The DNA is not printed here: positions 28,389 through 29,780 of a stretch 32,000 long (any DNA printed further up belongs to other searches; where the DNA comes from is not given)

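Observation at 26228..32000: Orphan five-gene operon GT4 - CE4 deacetylase - NTase-fold - FAAL - DUF360: candidate pathway to an N-acylated aminosugar conjugate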

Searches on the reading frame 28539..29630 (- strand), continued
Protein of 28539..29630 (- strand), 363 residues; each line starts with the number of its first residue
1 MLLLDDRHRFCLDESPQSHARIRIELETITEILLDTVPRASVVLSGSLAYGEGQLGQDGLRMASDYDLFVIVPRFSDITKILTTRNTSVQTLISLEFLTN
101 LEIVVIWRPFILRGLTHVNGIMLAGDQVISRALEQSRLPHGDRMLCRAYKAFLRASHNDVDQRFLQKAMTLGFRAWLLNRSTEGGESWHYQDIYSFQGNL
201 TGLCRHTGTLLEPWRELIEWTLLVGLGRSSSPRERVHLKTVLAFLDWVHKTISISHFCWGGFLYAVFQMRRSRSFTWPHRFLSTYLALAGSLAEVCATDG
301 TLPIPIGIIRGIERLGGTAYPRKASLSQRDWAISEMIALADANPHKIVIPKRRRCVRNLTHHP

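Call 61: find_related_loci(query=A1, collection=metagenome_contigs, flank=10000)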
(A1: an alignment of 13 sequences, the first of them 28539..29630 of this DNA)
Query A1 (363 aa) in metagenome_contigs; peptide patterns used: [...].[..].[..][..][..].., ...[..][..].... (x = any residue, [..] = any of these).
77 stretches matched a pattern; 3 encode a relative of the query (tblastn E <= 1e-3); 3 distinct loci.
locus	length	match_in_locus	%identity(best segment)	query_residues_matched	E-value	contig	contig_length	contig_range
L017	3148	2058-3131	60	2-361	4e-141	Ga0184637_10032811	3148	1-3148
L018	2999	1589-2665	54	2-361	2e-126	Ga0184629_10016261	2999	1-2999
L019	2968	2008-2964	55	2-321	1e-110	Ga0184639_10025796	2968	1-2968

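Call 74: fold_search(model_id=the predicted structure, library=viral)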
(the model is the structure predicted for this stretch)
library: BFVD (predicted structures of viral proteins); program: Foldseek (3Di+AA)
matches with E <= 10: 119; with E <= 0.001: 0
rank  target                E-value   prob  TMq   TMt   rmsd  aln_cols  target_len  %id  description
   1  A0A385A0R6            1.5e-01  0.18  0.19  0.19  16.5       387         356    8  (no name in the UniProt tables at hand)
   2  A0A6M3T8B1            7.2e-01  0.06  0.10  0.14  16.9       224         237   15  (no name in the UniProt tables at hand)
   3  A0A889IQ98            1.1e+00  0.08  0.13  0.13  12.4       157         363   15  (no name in the UniProt tables at hand)
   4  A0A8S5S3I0            1.1e+00  0.06  0.17  0.10  18.2       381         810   11  Uncharacterized protein [Siphoviridae sp. ctBLh2]
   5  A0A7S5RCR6            1.2e+00  0.04  0.14  0.10  19.6       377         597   13  (no name in the UniProt tables at hand)
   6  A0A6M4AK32            1.2e+00  0.06  0.11  0.17  14.9       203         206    9  Uncharacterized protein [Pilchard orthomyxovirus]
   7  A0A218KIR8            1.4e+00  0.05  0.13  0.07  18.9       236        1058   12  (no name in the UniProt tables at hand)
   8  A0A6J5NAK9            1.7e+00  0.04  0.11  0.06  24.7       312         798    8  Uncharacterized protein [uncultured Caudovirales phage]
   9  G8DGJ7                1.7e+00  0.03  0.11  0.13  15.9       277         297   11  (no name in the UniProt tables at hand)
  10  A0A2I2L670            1.8e+00  0.03  0.11  0.11  16.8       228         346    8  Replication-associated recombination protein RarA (DNA-dependent ATPase) [Orpheovirus IHUMI-LCC2]
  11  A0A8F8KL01            1.9e+00  0.08  0.14  0.27  13.0       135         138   18  Uncharacterized protein [Clandestinovirus]
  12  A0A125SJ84            1.9e+00  0.08  0.17  0.26  13.6       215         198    9  (no name in the UniProt tables at hand)
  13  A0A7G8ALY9            1.9e+00  0.04  0.17  0.19  16.9       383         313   11  (no name in the UniProt tables at hand)
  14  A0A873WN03            2.0e+00  0.08  0.12  0.26  14.1       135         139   12  Uncharacterized protein [Providencia phage PSTCR2]
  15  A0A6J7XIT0            2.1e+00  0.04  0.15  0.13  14.9       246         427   12  Uncharacterized protein [uncultured Caudovirales phage]
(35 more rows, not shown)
